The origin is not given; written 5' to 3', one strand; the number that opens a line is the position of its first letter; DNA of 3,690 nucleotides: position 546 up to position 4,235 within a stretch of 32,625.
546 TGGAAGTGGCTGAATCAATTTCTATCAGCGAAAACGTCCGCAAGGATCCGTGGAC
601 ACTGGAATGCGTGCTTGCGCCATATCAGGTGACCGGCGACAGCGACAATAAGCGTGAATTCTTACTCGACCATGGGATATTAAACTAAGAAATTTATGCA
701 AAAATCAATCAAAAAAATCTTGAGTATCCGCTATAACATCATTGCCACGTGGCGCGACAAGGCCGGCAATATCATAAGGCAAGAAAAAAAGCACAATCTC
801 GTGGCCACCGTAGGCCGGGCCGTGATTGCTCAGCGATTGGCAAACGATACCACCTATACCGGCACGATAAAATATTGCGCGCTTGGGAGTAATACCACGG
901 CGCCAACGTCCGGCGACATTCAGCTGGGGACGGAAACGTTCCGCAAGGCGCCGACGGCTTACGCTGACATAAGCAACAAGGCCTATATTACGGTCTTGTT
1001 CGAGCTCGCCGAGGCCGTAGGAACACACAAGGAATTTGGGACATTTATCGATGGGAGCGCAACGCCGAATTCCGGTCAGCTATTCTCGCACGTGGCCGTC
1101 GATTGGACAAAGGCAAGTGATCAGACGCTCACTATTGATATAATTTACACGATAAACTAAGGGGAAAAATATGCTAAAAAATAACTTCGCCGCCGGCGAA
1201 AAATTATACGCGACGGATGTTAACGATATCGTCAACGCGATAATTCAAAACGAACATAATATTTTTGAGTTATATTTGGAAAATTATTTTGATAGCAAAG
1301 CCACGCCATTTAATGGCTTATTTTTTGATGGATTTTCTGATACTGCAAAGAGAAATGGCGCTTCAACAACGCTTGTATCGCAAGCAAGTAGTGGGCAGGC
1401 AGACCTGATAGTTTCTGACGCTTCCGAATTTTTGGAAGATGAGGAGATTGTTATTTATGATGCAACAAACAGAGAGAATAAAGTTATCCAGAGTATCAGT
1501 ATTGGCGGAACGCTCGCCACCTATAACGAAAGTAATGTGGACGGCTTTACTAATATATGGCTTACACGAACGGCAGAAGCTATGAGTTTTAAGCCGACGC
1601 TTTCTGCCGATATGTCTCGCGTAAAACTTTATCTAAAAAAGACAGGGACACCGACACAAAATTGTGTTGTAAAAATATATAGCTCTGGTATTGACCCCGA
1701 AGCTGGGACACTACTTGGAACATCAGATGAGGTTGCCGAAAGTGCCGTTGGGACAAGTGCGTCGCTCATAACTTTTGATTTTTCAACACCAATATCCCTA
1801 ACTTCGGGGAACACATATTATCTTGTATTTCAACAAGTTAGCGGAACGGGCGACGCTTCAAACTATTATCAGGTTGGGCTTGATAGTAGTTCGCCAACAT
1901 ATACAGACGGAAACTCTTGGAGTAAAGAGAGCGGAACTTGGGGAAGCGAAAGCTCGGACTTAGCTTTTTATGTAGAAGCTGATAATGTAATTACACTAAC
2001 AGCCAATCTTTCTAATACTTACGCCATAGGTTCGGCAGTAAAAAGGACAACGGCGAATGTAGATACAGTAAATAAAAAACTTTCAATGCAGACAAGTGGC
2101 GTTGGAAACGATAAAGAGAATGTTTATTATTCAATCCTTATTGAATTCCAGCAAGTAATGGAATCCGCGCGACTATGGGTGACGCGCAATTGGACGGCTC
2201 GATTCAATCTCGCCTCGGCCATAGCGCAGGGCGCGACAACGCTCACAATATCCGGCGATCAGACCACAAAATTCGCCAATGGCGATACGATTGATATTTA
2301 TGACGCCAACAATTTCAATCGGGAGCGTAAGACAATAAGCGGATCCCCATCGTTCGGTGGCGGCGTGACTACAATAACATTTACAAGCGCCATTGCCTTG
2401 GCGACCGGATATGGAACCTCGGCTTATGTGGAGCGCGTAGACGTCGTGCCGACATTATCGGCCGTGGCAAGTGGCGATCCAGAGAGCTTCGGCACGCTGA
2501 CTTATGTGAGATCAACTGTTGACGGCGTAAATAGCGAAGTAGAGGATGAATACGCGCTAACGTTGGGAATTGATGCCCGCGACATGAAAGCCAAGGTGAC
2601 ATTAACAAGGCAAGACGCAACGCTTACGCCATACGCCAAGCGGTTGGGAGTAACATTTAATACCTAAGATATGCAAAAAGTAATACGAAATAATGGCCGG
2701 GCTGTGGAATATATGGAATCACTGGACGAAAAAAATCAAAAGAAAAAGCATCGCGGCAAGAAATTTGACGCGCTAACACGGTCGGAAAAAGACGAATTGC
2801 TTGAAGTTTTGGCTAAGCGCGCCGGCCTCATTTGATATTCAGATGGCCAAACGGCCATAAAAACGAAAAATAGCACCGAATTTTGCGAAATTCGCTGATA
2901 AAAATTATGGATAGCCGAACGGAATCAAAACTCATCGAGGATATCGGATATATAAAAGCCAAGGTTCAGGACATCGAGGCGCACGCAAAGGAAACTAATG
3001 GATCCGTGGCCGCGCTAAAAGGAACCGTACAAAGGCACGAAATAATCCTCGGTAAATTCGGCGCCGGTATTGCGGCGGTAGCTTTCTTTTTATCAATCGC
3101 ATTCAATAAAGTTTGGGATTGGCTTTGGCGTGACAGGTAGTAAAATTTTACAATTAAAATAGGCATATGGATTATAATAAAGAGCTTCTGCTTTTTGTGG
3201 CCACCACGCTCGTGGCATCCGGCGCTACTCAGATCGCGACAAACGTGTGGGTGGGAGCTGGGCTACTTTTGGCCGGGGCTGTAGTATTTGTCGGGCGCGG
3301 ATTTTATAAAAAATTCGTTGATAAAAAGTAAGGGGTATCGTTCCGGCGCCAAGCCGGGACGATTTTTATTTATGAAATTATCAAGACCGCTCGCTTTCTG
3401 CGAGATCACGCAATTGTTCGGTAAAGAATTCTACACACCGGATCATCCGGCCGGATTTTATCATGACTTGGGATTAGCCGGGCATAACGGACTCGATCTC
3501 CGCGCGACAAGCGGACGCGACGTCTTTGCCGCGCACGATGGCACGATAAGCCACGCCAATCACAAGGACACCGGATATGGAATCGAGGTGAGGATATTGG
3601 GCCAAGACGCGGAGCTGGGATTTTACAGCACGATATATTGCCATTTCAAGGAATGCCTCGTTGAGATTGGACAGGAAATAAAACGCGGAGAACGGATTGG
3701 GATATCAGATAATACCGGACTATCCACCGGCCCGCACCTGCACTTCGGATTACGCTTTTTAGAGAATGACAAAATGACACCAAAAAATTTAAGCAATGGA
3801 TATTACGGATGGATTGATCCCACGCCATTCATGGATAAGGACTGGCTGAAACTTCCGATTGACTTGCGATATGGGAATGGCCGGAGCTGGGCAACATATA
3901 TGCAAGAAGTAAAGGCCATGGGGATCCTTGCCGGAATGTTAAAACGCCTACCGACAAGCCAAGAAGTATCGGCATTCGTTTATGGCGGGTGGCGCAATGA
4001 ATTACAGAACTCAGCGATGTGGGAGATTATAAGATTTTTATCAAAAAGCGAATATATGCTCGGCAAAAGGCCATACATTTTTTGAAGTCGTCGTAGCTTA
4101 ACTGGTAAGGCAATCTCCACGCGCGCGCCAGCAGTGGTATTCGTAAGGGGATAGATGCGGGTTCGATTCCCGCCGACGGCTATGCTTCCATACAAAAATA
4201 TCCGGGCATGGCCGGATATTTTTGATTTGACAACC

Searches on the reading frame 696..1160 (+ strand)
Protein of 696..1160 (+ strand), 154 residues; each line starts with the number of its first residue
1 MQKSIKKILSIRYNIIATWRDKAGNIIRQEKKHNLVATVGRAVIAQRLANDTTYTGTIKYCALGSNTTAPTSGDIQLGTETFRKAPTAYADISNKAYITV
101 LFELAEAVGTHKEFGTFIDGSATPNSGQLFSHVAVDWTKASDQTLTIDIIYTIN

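Call 57: search_protein_families(library=phrogs, proteins=[window:696-1160:+], max_evalue=0.001)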
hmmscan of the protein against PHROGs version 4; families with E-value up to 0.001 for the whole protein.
window:696-1160:+ (154 aa): 2 families
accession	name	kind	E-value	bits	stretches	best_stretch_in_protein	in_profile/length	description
phrog_5417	-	unknown function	2.8e-20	73.7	1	20-148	19-151/156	-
phrog_18500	-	unknown function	0.00015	23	1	58-149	83-175/187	-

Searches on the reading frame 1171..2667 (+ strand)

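Call 8: search_protein_families(library=pfam, proteins=[window:1171-2667:+], max_evalue=0.01)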
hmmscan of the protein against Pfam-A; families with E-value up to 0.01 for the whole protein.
window:1171-2667:+ (498 aa): 1 family
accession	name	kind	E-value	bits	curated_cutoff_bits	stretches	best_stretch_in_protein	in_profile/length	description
PF13313.11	DUF4082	-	0.002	18.5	28.4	1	138-239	19-110/143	Domain of unknown function (DUF4082)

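Call 57: search_protein_families(library=phrogs, proteins=[window:1171-2667:+], max_evalue=0.001)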
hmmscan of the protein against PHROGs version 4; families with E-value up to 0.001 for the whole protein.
window:1171-2667:+ (498 aa): 0 families

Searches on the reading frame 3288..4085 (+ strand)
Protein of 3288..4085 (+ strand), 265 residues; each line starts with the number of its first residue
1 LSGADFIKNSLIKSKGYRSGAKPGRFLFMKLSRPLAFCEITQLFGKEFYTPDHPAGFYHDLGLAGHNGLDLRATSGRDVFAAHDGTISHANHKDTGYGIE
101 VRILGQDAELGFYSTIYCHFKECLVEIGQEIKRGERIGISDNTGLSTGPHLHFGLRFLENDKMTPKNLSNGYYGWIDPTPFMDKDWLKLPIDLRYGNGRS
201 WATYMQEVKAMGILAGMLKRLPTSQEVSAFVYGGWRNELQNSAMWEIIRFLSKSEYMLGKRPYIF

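Call 8: search_protein_families(library=pfam, proteins=[window:3288-4085:+], max_evalue=0.01)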
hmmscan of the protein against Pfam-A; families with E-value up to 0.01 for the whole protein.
window:3288-4085:+ (265 aa): 1 family
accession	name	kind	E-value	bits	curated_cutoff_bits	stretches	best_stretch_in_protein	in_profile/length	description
PF01551.29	Peptidase_M23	-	2.5e-21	76.1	28.7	1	65-157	2-89/96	Peptidase family M23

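Call 57: search_protein_families(library=phrogs, proteins=[window:3288-4085:+], max_evalue=0.001)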
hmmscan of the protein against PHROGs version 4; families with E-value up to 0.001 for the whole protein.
window:3288-4085:+ (265 aa): 22 families
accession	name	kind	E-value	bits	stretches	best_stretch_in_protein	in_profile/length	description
phrog_7767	-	other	5.1e-22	79.5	1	63-167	18-117/194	metallo-endopeptidase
phrog_6700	-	lysis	4.3e-18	64.7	1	56-156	2616-2712/2898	endolysin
phrog_14988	-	other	8e-16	59.5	1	66-159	33-130/272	peptidase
phrog_10030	-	tail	5.3e-14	51.5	1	65-156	1913-2006/2105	tail length tape measure protein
phrog_3084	-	lysis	2.4e-13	50.9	1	65-154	23-115/468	endolysin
phrog_33207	-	other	3.3e-13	51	1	42-192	4-157/240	metallo-endopeptidase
phrog_4070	-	tail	6e-13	48.8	1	62-157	621-711/989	tail length tape measure protein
phrog_16615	-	other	8.8e-12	45.6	1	65-157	418-506/529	peptidase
phrog_3578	-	lysis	7.6e-11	43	1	117-185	299-359/405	endolysin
phrog_880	-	lysis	1.7e-10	41.9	1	61-154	25-118/435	endolysin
phrog_28672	-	other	6.7e-10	39.1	1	65-156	287-374/397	metallo-endopeptidase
phrog_1067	-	head and packaging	1.5e-09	37.9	1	66-155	762-844/991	minor head protein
phrog_167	-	tail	1.8e-09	36.9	1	63-162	1214-1291/1555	tail length tape measure protein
phrog_8537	-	unknown function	5.3e-09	36.8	1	66-160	16-105/384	-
phrog_21656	-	other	8e-08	31.7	1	60-164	631-738/1022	peptidase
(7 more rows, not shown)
